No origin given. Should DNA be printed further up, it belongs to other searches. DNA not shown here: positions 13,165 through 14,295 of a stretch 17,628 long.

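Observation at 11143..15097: Complete bifunctional HldE (ADP-heptose synthesis) embedded in a phage-like replication module, next to uncharacterised proteins: a candidate nucleotide-sugar modification module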

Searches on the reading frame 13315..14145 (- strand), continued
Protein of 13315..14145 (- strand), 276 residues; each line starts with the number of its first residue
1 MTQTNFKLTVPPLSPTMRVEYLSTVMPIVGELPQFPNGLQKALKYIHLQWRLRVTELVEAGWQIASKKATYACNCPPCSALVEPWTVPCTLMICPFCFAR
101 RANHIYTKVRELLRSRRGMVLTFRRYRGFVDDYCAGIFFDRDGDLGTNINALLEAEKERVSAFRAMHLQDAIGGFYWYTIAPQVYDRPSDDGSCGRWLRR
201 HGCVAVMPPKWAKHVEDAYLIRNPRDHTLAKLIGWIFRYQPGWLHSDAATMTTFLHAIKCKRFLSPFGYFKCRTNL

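Call 89: search_protein_families(library=ncbifam, proteins=[L064:5693-7000:+, L064:4453-5199:+, L059:8021-9493:+, L063:7905-9353:+, L062:8211-9644:+, L079:1087-2688:+], max_evalue=0.001)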
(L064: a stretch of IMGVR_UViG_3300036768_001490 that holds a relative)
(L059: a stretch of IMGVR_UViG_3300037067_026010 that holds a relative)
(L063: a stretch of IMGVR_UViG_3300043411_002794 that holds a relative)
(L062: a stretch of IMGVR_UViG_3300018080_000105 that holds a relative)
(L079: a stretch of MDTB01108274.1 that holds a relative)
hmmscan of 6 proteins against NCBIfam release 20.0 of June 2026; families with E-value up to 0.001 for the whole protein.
L064:5693-7000:+ (435 aa): 0 families

L064:4453-5199:+ (248 aa): 0 families

L059:8021-9493:+ (490 aa): 23 families
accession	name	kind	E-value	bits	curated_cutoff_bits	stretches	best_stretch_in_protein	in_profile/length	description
NF008454.0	PRK11316.1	equivalog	8.3e-78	262.1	521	1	11-487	11-469/475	bifunctional D-glycero-beta-D-manno-heptose-7-phosphate kinase/D-glycero-beta-D-manno-heptose 1-phosphate adenylyltransferase HldE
TIGR02198.1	rfaE_dom_I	equivalog_domain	7.2e-46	156.7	345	1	8-321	5-304/315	D-glycero-beta-D-manno-heptose-7-phosphate kinase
TIGR02199.1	rfaE_dom_II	equivalog_domain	4.3e-44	149.8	181.5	1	351-486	3-139/144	D-glycero-beta-D-manno-heptose 1-phosphate adenylyltransferase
TIGR02152.1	D_ribokin_bact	equivalog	8.9e-16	58.1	299.65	1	240-320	209-287/298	ribokinase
TIGR00125.1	cyt_tran_rel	domain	8.6e-13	48.3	27.7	1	361-418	1-55/65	adenylyltransferase/cytidyltransferase family protein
TIGR03168.1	1-PFK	subfamily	1.5e-11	43.8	216.4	1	75-329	52-297/305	hexose kinase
TIGR03828.1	pfkB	equivalog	2.1e-10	40.1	292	1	75-329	52-297/305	1-phosphofructokinase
TIGR04382.1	myo_inos_iolC_N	equivalog_domain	1.5e-08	34.3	300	1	232-318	209-294/309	5-dehydro-2-deoxygluconokinase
NF008353.0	PRK11142.1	equivalog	3.1e-08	33.5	341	1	243-328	215-300/307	ribokinase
NF053626.1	RibKinHalex1628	equivalog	3.1e-08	33.5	330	1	233-320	192-279/293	ATP-dependent ribose-1-phosphate kinase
NF001985.0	PRK00777.1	subfamily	5.8e-08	33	104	1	362-422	7-65/157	pantetheine-phosphate adenylyltransferase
TIGR01518.1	g3p_cytidyltrns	equivalog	2.3e-07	31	165.4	1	362-399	1-38/125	glycerol-3-phosphate cytidylyltransferase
NF006957.1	PRK09434.1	equivalog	3.6e-07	30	450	1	235-314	204-287/302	fructokinase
NF040938.1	KDG_KDGal_kin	equivalog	3.6e-06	26.3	400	0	234-318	206-288/305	bifunctional 2-dehydro-3-deoxygluconokinase/2-dehydro-3-deoxygalactonokinase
NF041164.1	NucKinThplmales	equivalog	6.7e-06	25.5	450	1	246-316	205-274/295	nucleoside kinase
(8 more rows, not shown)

L063:7905-9353:+ (482 aa): 22 families
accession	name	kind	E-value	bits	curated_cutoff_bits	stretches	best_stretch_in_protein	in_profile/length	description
NF008454.0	PRK11316.1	equivalog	1.1e-94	317.7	521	1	3-475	12-471/475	bifunctional D-glycero-beta-D-manno-heptose-7-phosphate kinase/D-glycero-beta-D-manno-heptose 1-phosphate adenylyltransferase HldE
TIGR02198.1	rfaE_dom_I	equivalog_domain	2.2e-59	201.2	345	1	4-316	10-312/315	D-glycero-beta-D-manno-heptose-7-phosphate kinase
TIGR02199.1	rfaE_dom_II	equivalog_domain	1.9e-43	147.8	181.5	1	339-473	4-140/144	D-glycero-beta-D-manno-heptose 1-phosphate adenylyltransferase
TIGR03168.1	1-PFK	subfamily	2.2e-17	63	216.4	1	143-316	130-297/305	hexose kinase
TIGR03828.1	pfkB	equivalog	4.9e-17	61.9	292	1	148-315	136-296/305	1-phosphofructokinase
TIGR02152.1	D_ribokin_bact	equivalog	1.1e-11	44.6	299.65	1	232-307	212-287/298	ribokinase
TIGR00125.1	cyt_tran_rel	domain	3.4e-11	43.1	27.7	1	348-406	1-56/65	adenylyltransferase/cytidyltransferase family protein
NF041320.1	pfkB_Halo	equivalog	1.3e-09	37.9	400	1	121-308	106-284/302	1-phosphofructokinase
TIGR04382.1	myo_inos_iolC_N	equivalog_domain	2e-08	33.9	300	1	233-306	221-295/309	5-dehydro-2-deoxygluconokinase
NF008353.0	PRK11142.1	equivalog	2e-07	30.8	341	1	231-306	214-289/307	ribokinase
NF007321.0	PRK09813.1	equivalog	3.4e-07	30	247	1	233-304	187-258/261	fructoselysine 6-kinase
NF007068.0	PRK09513.1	equivalog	4.6e-07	29.3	432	1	188-304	182-289/312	1-phosphofructokinase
NF006957.1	PRK09434.1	equivalog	1e-06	28.5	450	1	224-308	204-294/302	fructokinase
NF041134.1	R1P_kin_Thcocales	equivalog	2.5e-06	27.1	500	1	234-306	195-268/291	ADP-dependent ribose-1-phosphate kinase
NF040938.1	KDG_KDGal_kin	equivalog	4.7e-06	25.9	400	1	232-304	215-287/305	bifunctional 2-dehydro-3-deoxygluconokinase/2-dehydro-3-deoxygalactonokinase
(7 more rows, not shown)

L062:8211-9644:+ (477 aa): 17 families
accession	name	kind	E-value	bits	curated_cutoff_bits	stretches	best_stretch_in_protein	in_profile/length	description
NF008454.0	PRK11316.1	equivalog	8.8e-82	275.2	521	1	4-460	13-455/475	bifunctional D-glycero-beta-D-manno-heptose-7-phosphate kinase/D-glycero-beta-D-manno-heptose 1-phosphate adenylyltransferase HldE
TIGR02198.1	rfaE_dom_I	equivalog_domain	2.2e-61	207.7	345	1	4-316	10-313/315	D-glycero-beta-D-manno-heptose-7-phosphate kinase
TIGR02199.1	rfaE_dom_II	equivalog_domain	6.9e-28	97.3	181.5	1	346-463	10-129/144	D-glycero-beta-D-manno-heptose 1-phosphate adenylyltransferase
TIGR02152.1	D_ribokin_bact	equivalog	2.4e-13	50.1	299.65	1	177-313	171-296/298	ribokinase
TIGR04382.1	myo_inos_iolC_N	equivalog_domain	3.9e-13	49.3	300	1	225-316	218-308/309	5-dehydro-2-deoxygluconokinase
NF007355.0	PRK09850.1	equivalog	2.4e-11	43.2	540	1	42-297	40-284/313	pseudouridine kinase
NF053626.1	RibKinHalex1628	equivalog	6.6e-11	42.2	330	1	32-99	30-98/293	ATP-dependent ribose-1-phosphate kinase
TIGR03828.1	pfkB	equivalog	2.1e-10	40.1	292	1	182-316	177-298/305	1-phosphofructokinase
NF008353.0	PRK11142.1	equivalog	2.8e-10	40.2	341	1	41-320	38-306/307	ribokinase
TIGR03168.1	1-PFK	subfamily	2.8e-10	39.6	216.4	1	32-316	25-298/305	hexose kinase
NF041332.1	KDG_KDGal_kin_Halo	equivalog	3.8e-09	36.4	440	0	207-315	203-308/320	bifunctional 2-dehydro-3-deoxygluconokinase/2-dehydro-3-deoxygalactonokinase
NF047869.1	myo_kin_aldol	exception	7e-08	31.3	600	1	229-320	239-334/586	bifunctional 5-dehydro-2-deoxygluconokinase/5-dehydro-2-deoxyphosphogluconate aldolase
TIGR00125.1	cyt_tran_rel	domain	3.5e-07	30.3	27.7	1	350-400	2-49/65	adenylyltransferase/cytidyltransferase family protein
NF040938.1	KDG_KDGal_kin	equivalog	3.7e-07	29.5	400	1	221-317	209-303/305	bifunctional 2-dehydro-3-deoxygluconokinase/2-dehydro-3-deoxygalactonokinase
NF041320.1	pfkB_Halo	equivalog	2.4e-06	27.2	400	1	31-312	26-289/302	1-phosphofructokinase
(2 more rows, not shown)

L079:1087-2688:+ (533 aa): 28 families (the best 25 are shown)
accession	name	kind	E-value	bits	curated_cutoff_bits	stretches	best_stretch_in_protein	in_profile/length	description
NF008454.0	PRK11316.1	equivalog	9e-97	324.6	521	1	59-530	8-474/475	bifunctional D-glycero-beta-D-manno-heptose-7-phosphate kinase/D-glycero-beta-D-manno-heptose 1-phosphate adenylyltransferase HldE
TIGR02198.1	rfaE_dom_I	equivalog_domain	1.6e-71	241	345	1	63-370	9-313/315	D-glycero-beta-D-manno-heptose-7-phosphate kinase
TIGR02199.1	rfaE_dom_II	equivalog_domain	7.2e-43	145.9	181.5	1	390-528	3-143/144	D-glycero-beta-D-manno-heptose 1-phosphate adenylyltransferase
TIGR03168.1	1-PFK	subfamily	1.4e-22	80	216.4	1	82-372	15-300/305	hexose kinase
TIGR03828.1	pfkB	equivalog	3.3e-22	78.9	292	1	82-371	15-299/305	1-phosphofructokinase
TIGR02152.1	D_ribokin_bact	equivalog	9.4e-22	77.7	299.65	1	106-362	40-289/298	ribokinase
TIGR00125.1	cyt_tran_rel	domain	7.1e-14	51.7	27.7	1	401-458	2-57/65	adenylyltransferase/cytidyltransferase family protein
NF041320.1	pfkB_Halo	equivalog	1.2e-13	51.2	400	1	85-375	20-298/302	1-phosphofructokinase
NF008353.0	PRK11142.1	equivalog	3e-11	43.4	341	1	115-367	53-299/307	ribokinase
NF053626.1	RibKinHalex1628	equivalog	8.5e-11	41.9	330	1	101-357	38-276/293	ATP-dependent ribose-1-phosphate kinase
NF006957.1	PRK09434.1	equivalog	1.2e-10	41.4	450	1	273-340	203-267/302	fructokinase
TIGR04382.1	myo_inos_iolC_N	equivalog_domain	3.1e-09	36.6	300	1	242-362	184-298/309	5-dehydro-2-deoxygluconokinase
NF007321.0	PRK09813.1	equivalog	1.3e-08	34.7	247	0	101-171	24-94/261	fructoselysine 6-kinase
NF041134.1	R1P_kin_Thcocales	equivalog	3.3e-08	33.3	500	1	102-369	38-280/291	ADP-dependent ribose-1-phosphate kinase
TIGR01518.1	g3p_cytidyltrns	equivalog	6.7e-08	32.7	165.4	1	402-492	2-92/125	glycerol-3-phosphate cytidylyltransferase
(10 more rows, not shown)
